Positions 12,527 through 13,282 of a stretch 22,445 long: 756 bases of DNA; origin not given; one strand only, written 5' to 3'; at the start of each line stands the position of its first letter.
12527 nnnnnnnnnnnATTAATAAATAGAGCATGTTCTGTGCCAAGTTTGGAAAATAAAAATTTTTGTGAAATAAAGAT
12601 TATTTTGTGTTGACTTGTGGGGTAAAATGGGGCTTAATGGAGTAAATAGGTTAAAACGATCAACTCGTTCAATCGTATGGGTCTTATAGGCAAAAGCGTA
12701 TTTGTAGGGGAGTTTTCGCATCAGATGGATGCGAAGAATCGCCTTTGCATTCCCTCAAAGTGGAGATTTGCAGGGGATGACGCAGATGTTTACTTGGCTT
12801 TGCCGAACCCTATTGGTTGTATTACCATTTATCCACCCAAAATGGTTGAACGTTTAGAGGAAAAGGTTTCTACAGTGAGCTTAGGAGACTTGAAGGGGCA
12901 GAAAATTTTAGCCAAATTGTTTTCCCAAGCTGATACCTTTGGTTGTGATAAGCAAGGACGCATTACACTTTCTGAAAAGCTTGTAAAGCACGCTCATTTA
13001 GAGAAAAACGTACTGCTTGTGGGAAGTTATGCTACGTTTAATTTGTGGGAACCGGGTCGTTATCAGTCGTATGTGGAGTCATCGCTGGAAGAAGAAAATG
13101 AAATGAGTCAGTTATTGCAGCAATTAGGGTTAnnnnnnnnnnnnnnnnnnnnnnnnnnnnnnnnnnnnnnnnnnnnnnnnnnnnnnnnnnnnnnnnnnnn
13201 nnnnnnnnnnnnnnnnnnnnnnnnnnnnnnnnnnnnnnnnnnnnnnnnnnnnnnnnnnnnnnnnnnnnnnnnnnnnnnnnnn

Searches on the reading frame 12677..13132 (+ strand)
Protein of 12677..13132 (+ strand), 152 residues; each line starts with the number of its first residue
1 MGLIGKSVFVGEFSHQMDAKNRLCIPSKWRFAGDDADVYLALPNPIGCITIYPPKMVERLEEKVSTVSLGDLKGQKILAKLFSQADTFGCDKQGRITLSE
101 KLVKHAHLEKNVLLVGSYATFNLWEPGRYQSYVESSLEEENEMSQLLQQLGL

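Call 56: find_related_loci(query=window:12677-13132:+, collection=metagenome_contigs, flank=6000)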
Query window:12677-13132:+ (152 aa) in metagenome_contigs; peptide patterns used: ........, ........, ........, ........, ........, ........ (x = any residue, [..] = any of these).
139 stretches matched a pattern; 13 encode a relative of the query (tblastn E <= 1e-3); 13 distinct loci.
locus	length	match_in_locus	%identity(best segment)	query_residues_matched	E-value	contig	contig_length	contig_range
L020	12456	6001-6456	84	1-152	3e-88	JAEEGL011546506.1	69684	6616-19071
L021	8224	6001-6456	84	1-152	1e-87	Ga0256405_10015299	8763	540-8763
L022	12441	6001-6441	67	6-152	1e-67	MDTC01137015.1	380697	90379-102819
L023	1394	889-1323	51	6-152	5e-49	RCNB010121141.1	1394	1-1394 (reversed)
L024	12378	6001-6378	55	6-131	7e-47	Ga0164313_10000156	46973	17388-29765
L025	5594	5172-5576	50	6-140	6e-46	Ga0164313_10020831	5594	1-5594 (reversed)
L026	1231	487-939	46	1-152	8e-45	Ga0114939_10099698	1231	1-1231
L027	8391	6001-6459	46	1-152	6e-42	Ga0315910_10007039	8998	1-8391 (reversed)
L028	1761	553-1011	46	1-152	1e-41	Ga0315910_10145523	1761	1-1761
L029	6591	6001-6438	42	9-151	5e-39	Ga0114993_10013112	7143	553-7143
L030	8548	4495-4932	42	9-151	5e-39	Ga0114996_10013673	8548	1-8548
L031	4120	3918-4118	81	3-69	8e-37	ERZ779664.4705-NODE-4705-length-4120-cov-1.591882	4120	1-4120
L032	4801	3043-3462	40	4-145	5e-35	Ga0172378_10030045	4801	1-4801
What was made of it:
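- Tried and rejected: More distant syntenic loci through MraZ (call 56).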
